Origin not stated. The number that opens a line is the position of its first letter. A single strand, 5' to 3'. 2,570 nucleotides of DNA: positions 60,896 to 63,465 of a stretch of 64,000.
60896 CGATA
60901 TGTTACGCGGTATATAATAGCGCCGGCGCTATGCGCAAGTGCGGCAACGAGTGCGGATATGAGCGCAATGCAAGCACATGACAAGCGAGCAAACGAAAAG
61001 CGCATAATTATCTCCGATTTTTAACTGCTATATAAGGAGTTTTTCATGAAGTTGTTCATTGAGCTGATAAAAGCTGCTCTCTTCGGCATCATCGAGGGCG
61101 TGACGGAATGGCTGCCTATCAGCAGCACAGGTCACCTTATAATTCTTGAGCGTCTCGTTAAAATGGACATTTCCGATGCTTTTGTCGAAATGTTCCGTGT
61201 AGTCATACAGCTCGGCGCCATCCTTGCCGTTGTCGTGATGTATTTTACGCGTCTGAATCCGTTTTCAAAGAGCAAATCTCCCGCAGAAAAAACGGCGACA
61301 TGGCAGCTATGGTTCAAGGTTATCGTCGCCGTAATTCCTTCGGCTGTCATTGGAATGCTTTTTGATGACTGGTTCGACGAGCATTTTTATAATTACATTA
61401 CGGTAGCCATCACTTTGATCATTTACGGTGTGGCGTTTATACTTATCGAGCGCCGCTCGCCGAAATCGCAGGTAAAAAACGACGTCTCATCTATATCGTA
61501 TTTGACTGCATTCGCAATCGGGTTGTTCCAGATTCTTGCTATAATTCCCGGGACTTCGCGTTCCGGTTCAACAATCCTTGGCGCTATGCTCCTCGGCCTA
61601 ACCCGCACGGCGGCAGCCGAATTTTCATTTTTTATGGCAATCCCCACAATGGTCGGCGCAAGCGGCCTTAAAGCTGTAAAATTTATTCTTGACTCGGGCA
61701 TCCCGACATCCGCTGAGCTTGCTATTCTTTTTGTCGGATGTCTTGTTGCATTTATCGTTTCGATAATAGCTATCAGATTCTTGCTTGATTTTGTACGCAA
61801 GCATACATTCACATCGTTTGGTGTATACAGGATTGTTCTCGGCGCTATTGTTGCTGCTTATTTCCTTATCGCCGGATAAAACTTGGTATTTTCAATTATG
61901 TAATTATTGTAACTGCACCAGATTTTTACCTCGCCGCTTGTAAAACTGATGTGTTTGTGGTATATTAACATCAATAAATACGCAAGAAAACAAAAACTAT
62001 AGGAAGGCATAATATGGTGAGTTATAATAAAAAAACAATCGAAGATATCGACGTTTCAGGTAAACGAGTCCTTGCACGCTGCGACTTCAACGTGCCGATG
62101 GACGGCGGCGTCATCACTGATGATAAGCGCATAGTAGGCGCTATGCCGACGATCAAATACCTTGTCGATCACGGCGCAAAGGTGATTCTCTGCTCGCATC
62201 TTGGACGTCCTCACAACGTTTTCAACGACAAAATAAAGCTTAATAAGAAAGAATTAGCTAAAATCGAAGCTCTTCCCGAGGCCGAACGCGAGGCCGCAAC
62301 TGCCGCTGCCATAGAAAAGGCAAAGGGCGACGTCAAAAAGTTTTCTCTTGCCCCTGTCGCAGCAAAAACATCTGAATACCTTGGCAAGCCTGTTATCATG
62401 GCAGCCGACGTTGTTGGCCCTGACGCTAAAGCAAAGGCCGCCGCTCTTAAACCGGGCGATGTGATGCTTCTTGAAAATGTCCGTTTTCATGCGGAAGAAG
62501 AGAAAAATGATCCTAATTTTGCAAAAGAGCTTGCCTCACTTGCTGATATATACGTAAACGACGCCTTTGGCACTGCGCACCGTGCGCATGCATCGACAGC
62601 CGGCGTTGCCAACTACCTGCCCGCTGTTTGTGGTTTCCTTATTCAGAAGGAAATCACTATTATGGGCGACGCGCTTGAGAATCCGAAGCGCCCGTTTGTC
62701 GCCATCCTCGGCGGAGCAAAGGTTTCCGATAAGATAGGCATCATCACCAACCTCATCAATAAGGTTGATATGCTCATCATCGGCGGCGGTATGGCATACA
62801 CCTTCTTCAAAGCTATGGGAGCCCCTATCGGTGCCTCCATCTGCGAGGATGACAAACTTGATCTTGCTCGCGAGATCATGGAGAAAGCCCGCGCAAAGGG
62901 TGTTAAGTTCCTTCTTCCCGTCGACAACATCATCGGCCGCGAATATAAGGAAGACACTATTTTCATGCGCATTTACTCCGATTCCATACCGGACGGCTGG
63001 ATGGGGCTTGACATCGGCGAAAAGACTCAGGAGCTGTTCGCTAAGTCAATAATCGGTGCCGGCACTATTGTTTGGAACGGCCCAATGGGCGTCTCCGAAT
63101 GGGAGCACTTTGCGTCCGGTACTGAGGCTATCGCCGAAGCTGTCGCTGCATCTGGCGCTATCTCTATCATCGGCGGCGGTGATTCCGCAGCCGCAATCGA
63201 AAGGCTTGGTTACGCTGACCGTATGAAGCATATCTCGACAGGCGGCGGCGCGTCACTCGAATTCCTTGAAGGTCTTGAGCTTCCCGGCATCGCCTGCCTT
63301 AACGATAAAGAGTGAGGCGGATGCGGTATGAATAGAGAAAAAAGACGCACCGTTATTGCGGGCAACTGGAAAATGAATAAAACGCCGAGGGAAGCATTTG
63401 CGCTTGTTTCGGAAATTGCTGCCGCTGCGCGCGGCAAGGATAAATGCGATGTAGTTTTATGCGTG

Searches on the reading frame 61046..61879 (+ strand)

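Call 84: search_protein_families(library=pfam, proteins=[window:61046-61879:+], max_evalue=0.00001)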
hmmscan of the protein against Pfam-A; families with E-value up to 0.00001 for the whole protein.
window:61046-61879:+ (277 aa): 1 family
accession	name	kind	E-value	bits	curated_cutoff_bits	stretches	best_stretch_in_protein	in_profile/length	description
PF02673.24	BacA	-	2.4e-85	286.7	33.4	1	10-268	1-257/257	Bacitracin resistance protein BacA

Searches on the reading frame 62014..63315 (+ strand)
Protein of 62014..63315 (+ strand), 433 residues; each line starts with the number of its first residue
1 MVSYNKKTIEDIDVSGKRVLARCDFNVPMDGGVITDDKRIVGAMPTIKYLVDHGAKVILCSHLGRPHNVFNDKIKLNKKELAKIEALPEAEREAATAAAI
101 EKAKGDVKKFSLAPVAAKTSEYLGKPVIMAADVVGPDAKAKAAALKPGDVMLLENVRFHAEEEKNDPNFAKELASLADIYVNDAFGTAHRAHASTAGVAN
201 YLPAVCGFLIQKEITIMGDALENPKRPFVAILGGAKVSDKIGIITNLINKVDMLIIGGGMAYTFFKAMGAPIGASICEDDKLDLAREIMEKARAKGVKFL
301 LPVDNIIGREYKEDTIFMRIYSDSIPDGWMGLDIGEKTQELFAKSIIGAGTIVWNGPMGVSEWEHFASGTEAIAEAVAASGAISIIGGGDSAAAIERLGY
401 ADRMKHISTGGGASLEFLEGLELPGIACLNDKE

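Call 84: search_protein_families(library=pfam, proteins=[window:62014-63315:+], max_evalue=0.00001)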
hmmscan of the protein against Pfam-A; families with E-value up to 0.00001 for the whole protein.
window:62014-63315:+ (433 aa): 1 family
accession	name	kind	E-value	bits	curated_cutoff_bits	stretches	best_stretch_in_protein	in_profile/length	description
PF00162.24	PGK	-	9e-161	535.5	27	1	9-420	1-378/379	Phosphoglycerate kinase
